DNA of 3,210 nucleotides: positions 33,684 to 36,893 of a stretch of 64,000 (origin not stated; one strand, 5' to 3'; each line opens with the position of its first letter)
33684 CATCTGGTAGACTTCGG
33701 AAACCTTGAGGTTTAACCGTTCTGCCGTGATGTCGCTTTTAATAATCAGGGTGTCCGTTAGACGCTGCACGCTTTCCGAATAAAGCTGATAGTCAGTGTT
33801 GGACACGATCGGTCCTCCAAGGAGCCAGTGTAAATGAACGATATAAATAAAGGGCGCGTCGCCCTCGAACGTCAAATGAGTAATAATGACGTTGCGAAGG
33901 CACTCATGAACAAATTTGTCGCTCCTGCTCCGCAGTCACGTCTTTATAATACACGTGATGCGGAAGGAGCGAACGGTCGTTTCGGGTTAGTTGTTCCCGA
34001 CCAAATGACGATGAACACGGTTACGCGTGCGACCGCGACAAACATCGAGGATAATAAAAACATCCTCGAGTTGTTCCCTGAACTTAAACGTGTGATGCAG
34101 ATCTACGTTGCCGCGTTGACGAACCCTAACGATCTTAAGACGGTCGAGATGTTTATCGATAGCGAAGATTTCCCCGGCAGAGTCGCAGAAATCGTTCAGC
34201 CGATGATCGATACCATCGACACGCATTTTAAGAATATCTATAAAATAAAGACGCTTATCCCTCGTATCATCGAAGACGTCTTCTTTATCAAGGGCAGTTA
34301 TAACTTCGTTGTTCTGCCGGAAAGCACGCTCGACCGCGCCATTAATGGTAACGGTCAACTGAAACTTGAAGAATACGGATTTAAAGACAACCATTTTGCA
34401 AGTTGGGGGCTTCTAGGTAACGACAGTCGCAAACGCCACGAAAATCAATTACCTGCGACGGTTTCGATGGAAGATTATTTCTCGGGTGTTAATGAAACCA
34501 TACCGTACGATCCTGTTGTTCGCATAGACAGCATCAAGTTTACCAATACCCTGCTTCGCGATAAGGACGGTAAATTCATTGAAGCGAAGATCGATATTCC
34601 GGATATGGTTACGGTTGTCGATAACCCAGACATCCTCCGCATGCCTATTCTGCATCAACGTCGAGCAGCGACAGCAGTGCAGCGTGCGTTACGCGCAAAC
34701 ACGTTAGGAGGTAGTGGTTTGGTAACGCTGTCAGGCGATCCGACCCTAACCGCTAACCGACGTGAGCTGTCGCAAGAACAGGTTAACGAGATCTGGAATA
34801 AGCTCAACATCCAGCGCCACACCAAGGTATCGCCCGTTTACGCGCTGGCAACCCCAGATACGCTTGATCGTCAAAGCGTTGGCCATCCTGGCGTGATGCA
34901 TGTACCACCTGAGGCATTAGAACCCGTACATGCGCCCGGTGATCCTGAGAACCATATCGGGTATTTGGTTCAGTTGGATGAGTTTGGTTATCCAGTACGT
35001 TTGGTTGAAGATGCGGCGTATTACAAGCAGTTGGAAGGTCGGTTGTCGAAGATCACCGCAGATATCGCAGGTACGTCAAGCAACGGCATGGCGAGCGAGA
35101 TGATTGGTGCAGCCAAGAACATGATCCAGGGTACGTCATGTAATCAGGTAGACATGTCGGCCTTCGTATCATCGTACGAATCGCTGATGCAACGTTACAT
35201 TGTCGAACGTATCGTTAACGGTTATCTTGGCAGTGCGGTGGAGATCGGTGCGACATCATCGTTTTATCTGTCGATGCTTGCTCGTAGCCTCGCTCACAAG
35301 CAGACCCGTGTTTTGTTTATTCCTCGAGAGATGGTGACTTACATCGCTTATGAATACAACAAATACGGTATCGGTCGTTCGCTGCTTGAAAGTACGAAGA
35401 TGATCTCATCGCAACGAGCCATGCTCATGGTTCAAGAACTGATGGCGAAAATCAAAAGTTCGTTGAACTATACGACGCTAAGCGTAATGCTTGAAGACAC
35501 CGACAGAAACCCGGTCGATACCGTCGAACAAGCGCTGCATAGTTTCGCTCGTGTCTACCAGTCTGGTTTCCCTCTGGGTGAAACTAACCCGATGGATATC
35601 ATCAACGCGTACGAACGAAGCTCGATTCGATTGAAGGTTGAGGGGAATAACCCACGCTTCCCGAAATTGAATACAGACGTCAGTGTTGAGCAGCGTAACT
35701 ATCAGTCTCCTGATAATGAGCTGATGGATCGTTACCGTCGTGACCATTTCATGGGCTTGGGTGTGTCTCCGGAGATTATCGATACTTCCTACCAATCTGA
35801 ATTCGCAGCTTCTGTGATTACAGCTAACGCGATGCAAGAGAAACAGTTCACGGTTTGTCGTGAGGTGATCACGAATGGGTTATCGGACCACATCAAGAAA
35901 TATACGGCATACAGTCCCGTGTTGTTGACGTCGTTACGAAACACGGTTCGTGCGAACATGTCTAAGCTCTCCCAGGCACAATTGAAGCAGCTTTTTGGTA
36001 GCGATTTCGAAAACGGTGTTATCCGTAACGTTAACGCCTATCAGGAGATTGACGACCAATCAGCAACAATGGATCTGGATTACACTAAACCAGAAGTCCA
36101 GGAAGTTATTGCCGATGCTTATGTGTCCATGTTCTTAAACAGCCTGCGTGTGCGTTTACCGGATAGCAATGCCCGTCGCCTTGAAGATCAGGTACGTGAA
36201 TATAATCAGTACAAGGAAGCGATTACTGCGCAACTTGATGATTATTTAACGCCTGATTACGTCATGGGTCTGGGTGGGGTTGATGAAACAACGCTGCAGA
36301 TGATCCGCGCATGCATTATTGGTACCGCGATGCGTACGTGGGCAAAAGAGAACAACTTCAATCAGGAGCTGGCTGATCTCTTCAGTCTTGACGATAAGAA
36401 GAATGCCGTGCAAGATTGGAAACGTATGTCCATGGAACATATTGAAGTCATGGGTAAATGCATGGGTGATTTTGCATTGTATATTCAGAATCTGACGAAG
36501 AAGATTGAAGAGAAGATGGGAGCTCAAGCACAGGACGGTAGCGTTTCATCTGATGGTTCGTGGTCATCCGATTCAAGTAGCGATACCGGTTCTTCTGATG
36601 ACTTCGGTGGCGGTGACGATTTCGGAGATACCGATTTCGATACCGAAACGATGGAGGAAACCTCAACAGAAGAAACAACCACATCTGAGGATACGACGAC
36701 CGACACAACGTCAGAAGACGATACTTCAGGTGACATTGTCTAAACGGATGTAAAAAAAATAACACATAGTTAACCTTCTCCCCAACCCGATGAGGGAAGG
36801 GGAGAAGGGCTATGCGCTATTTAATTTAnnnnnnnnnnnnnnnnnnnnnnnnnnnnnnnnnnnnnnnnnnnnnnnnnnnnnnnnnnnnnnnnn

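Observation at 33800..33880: Head-to-head divergent gene pairs with essentially no intergenic space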

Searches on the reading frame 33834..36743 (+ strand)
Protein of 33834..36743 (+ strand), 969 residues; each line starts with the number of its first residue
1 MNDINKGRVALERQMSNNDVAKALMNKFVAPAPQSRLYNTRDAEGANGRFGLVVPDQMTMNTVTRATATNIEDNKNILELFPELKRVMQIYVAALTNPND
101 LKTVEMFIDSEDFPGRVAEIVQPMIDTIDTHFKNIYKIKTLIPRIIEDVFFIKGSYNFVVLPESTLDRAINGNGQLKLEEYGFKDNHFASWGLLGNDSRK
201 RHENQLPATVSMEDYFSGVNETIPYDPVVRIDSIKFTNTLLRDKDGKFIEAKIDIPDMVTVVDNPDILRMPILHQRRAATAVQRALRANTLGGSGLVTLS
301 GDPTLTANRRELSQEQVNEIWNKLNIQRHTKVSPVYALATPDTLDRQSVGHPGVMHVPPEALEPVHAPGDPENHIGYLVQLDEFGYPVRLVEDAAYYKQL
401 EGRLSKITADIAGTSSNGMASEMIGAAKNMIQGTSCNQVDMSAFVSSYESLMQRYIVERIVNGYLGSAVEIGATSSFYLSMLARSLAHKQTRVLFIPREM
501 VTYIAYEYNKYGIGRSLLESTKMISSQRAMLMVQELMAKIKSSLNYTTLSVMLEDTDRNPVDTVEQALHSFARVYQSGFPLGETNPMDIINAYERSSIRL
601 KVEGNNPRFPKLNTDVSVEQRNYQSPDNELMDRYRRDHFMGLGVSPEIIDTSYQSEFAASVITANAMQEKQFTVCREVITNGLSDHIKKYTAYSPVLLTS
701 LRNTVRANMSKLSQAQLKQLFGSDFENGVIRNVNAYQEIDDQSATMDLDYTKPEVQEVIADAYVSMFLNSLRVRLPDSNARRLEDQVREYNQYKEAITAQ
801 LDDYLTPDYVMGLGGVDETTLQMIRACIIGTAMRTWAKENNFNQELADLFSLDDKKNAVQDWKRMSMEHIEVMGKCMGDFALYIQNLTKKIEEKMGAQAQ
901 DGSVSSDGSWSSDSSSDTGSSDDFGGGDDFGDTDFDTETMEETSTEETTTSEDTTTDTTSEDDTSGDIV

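Call 8: search_protein_families(library=phrogs, proteins=[window:33834-36743:+])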
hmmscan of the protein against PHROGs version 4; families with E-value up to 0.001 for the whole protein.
window:33834-36743:+ (969 aa): 1 family
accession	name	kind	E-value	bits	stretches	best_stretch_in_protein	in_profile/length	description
phrog_3004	-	head and packaging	5.6e-161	539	1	13-963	18-906/931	virion structural protein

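Call 9: search_protein_families(library=pfam, proteins=[window:33834-36743:+], max_evalue=0.01)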
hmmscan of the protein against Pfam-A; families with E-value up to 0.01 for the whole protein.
window:33834-36743:+ (969 aa): 0 families

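Call 11: search_dna_similar(query=window:33834-36743:+, collection=phages, mode=protein, max_rows=60, rows=spread)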
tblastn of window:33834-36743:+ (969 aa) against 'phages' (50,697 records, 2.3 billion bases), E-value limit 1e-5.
Records with a match: 289; places in all: 289; records where one place covers at least 80% of the query: 157.
Best place of each record, by identity: >=99% 2; <60% 287.
By first word of the organism name: Pseudomonas 80; Erwinia 62; Salmonella 24; Vibrio 23; Serratia 21; Aeromonas 19; Klebsiella 16; Ralstonia 13; Escherichia 4; Burkholderia 4; and 14 more.
By host as written in the record: Erwinia amylovora 35; Pseudomonas aeruginosa 32; - 30; Erwinia amylovora ATCC 29780 19; Klebsiella pneumoniae 14; Aeromonas hydrophila 9; Pseudomonas aeruginosa PAO1 8; Ralstonia solanacearum 6; and 77 more.
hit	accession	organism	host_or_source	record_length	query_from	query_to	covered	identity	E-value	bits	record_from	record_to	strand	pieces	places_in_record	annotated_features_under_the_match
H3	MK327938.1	Escherichia phage vB_EcoM_Goslar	Escherichia coli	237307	1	900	93%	99.9%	0e+0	1845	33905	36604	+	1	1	hypothetical protein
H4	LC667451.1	Burkholderia phage FLC9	Burkholderia glumae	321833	55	880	85%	29.4%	4e-103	361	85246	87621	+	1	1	hypothetical protein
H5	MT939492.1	Xanthomonas phage Xoo-sp14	Xanthomonas oryzae pv. oryzae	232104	54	892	87%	28.2%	3e-94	334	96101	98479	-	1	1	putative virion structural protein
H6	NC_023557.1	Erwinia phage Ea35-70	Erwinia amylovora strain Ea29-7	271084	55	898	87%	27.8%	3e-82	298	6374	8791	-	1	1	virion structural protein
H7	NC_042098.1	Erwinia phage vB_EamM_Desertfox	Erwinia amylovora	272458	55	898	87%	27.8%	5e-82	298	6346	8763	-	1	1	virion structural protein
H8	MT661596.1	Proteus phage 10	Proteus mirabilis 3b10_21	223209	59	861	83%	28.8%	2e-76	280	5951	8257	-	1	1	putative portal protein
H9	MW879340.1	Erwinia phage pEa_SNUABM_48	Erwinia amylovora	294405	57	858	83%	27.7%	6e-76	279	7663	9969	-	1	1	hypothetical protein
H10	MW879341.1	Erwinia phage pEa_SNUABM_54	Erwinia amylovora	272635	2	808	83%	26.9%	7e-80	291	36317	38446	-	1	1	hypothetical protein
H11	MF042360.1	Pseudomonas phage Phabio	Pseudomonas fluorescens SBW25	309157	43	893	88%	24.4%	4e-63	240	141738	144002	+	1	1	virion structural protein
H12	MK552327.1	Pseudomonas phage Psa21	Pseudomonas syringae actinidae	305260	56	890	86%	24.8%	4e-65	246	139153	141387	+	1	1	virion structural protein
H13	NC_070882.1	Pseudomonas phage vB_PaeM_PS119XW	-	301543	39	894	88%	24.1%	2e-72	268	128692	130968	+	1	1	virion structural protein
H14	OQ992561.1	Pseudomonas phage ANB1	Pseudomonas aeruginosa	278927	35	862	85%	24.7%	6e-68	255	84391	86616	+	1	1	hypothetical protein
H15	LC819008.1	Ralstonia phage FLC4-4C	Ralstonia pseudosolanacearum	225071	40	880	87%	24.3%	6e-65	246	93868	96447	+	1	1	putative virion structural protein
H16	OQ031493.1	Pseudomonas phage MRostami-2023c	Pseudomonas sp.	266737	35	862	85%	24.5%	2e-67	253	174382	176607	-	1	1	record has no annotation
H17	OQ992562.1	Pseudomonas phage PhiPizzaParty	Pseudomonas aeruginosa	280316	35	862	85%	24.5%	2e-67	253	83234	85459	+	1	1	hypothetical protein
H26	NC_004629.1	Pseudomonas phage phiKZ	-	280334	45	862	84%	24.4%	4e-66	249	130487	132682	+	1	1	virion structural protein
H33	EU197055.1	Pseudomonas phage 201phi2-1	-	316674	59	858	83%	22.8%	1e-65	248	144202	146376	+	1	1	virion structural protein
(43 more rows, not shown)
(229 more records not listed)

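Call 13: get_annotated_region(hit=H26, flank=6000)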
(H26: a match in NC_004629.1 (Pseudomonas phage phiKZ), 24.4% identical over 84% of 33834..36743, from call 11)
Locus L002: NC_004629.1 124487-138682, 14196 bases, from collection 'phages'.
description: Pseudomonas phage phiKZ, complete genome.
organism: Pseudomonas phage phiKZ (NCBI taxid 2905945)
taxonomy: Viruses; Duplodnaviria; Heunggongvirae; Uroviricota; Caudoviricetes; Phikzvirus; Phikzvirus phiKZ
host: -; source: -; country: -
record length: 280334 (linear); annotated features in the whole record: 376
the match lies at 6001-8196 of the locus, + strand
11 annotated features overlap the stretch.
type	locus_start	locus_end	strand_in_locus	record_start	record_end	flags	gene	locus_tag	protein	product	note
CDS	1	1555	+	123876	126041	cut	-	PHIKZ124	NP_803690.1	PHIKZ124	-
CDS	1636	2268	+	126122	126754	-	-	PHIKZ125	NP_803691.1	PHIKZ125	-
CDS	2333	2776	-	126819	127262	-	-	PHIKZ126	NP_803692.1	virion structural protein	-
CDS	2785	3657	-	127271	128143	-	-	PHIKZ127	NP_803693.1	virion structural protein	structural protein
CDS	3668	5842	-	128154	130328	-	-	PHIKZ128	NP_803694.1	PHIKZ128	structural head protein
CDS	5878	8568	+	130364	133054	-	-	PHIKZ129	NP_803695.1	virion structural protein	structural protein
CDS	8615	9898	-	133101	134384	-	-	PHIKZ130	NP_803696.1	PHIKZ130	structural protein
CDS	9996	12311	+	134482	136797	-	-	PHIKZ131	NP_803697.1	tail protein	tail tip protein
CDS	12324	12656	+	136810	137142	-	-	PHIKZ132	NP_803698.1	tail protein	structural protein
CDS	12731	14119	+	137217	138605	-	-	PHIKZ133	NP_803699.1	virion structural protein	structural protein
CDS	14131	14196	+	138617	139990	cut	-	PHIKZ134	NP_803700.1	virion structural protein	structural protein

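Call 14: get_annotated_region(hit=H33, flank=5000)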
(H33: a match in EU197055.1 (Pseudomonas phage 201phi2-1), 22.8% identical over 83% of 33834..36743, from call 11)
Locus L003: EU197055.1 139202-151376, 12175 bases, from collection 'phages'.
description: Pseudomonas phage 201phi2-1, complete genome.
organism: Pseudomonas phage 201phi2-1 (NCBI taxid 198110)
taxonomy: Viruses; Duplodnaviria; Heunggongvirae; Uroviricota; Caudoviricetes; Serwervirus; Serwervirus 201phi21
host: -; source: -; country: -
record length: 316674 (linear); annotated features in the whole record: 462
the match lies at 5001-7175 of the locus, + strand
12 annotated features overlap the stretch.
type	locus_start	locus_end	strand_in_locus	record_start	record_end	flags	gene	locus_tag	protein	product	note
CDS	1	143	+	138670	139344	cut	-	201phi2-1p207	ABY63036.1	hypothetical protein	gp207; similar to phiKZ gp125; ORF207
CDS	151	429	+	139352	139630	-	-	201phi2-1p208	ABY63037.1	hypothetical protein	gp208; ORF208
CDS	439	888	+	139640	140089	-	-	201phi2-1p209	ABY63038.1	hypothetical acetyltransferase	gp209; ORF209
CDS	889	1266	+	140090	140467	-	-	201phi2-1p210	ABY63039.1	hypothetical protein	gp210; ORF210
CDS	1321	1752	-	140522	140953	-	-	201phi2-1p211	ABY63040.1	virion structural protein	gp211; identified as virion protein by mass spectrometry; similar to phiKZ gp126; ORF211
CDS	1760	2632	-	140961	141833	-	-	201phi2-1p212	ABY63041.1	virion structural protein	gp212; identified as virion protein by mass spectrometry; similar to phiKZ gp127; ORF212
CDS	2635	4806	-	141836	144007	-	-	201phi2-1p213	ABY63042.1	virion structural protein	gp213; identified as virion protein by mass spectrometry; similar to phiKZ gp128 and EL gp104; ORF213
CDS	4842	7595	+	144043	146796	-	-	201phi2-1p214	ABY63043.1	virion structural protein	gp214; identified as virion protein by mass spectrometry; similar to phiKZ gp129 and EL gp103; ORF214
CDS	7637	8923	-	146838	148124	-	-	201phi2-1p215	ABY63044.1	virion structural protein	gp215; identified as virion protein by mass spectrometry; similar to phiKZ gp130 and EL gp112; ORF215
CDS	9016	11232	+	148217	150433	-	-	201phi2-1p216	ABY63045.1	virion structural protein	gp216; identified as virion protein by mass spectrometry; paralog of 201phi2-1 gps 220, 218, 219 and 217; similar to ...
CDS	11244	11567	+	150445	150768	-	-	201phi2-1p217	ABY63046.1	virion structural protein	gp217; identified as virion protein by mass spectrometry; paralog of 201phi2-1 gps 216, 218 and 220; similar to phiKZ ...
CDS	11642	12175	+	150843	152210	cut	-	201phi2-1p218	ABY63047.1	virion structural protein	gp218; identified as virion protein by mass spectrometry; paralog of 201phi2-1 gps 220, 219, 216 and 217; similar to ...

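Call 15: get_annotated_region(hit=H6, flank=5000)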
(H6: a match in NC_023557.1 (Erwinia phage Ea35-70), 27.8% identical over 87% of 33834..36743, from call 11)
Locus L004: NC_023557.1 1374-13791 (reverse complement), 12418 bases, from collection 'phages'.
description: Erwinia phage Ea35-70, complete genome.
organism: Erwinia phage Ea35-70 (NCBI taxid 1429768)
taxonomy: Viruses; Duplodnaviria; Heunggongvirae; Uroviricota; Caudoviricetes; Agricanvirus; Agricanvirus Ea3570
host: Erwinia amylovora strain Ea29-7; source: soil adjacent to infected tree; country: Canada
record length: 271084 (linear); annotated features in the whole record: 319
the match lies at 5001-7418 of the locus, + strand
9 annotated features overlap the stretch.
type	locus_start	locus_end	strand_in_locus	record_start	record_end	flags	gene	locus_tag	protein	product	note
CDS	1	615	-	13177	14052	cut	-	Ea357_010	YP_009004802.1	hypothetical protein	-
CDS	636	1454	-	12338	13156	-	-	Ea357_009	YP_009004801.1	virion structural protein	-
CDS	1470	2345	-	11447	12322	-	-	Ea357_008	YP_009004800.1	virion structural protein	-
CDS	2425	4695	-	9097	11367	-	-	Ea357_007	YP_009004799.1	hypothetical protein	-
CDS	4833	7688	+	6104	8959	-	-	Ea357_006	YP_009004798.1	virion structural protein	-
CDS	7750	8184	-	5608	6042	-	-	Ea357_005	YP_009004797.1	hypothetical protein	-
CDS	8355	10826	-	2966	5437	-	-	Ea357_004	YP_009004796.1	hypothetical protein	-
CDS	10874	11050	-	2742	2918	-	-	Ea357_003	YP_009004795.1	hypothetical protein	-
CDS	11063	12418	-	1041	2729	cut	-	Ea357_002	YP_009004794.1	polymerase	-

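Call 31: find_related_loci(query=A1, collection=viral_contigs, flank=6000)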
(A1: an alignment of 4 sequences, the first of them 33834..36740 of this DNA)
Query A1 (969 aa) in viral_contigs; peptide patterns used: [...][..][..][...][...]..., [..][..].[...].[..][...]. (x = any residue, [..] = any of these).
600 stretches matched a pattern (row limit reached: there are more); 60 encode a relative of the query (tblastn E <= 1e-3); 58 distinct loci.
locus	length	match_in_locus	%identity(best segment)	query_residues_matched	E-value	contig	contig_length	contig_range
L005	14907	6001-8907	100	1-969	0e+0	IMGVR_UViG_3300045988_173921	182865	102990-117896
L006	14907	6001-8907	100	1-969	0e+0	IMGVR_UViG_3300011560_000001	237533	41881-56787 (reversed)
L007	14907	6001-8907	100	1-969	0e+0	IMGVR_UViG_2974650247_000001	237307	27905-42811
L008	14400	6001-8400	30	51-904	1e-118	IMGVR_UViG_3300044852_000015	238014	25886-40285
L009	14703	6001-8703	30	23-936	3e-115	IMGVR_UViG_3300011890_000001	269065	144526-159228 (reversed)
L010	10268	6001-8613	29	23-930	2e-115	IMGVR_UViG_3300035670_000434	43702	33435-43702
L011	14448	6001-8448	30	44-885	6e-113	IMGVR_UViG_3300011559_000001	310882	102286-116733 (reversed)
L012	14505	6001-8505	30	54-929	6e-111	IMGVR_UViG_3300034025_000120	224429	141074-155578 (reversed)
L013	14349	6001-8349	31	55-880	6e-111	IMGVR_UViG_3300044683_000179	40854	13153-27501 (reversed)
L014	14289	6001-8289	31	55-854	4e-109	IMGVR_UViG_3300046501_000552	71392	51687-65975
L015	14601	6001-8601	29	23-931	5e-109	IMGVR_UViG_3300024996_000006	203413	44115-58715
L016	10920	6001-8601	29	23-931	5e-109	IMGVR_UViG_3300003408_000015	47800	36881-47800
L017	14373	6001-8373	30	55-880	2e-108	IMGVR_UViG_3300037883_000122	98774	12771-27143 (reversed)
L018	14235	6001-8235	30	22-850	6e-107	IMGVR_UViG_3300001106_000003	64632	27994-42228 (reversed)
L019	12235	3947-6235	30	55-854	5e-105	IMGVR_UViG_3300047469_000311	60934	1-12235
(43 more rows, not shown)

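Call 42: search_solved_structures(query=window:33834-36740:+, max_evalue=0.001)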
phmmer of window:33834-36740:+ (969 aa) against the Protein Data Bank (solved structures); distinct sequences matched with E-value up to 0.001: 3.
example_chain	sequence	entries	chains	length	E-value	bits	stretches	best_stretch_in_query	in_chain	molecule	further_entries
11ed_J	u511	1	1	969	0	2169.6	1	1-969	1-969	Portal Protein gp36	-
36za_o8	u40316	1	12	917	0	2058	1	5-921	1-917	Virion structural protein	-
9xpe_M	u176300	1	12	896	9.7e-76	258.6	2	258-718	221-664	PHIKZ129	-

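Call 71: find_related_loci(query=L002:3671-5842:-, collection=viral_contigs, flank=2500)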
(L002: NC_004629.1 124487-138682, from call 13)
Query L002:3671-5842:- (724 aa) in viral_contigs; peptide patterns used: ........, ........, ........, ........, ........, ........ (x = any residue, [..] = any of these).
9 stretches matched a pattern; 2 encode a relative of the query (tblastn E <= 1e-3); 1 distinct loci.
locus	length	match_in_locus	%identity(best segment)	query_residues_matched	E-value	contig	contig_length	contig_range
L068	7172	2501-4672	100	1-724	0e+0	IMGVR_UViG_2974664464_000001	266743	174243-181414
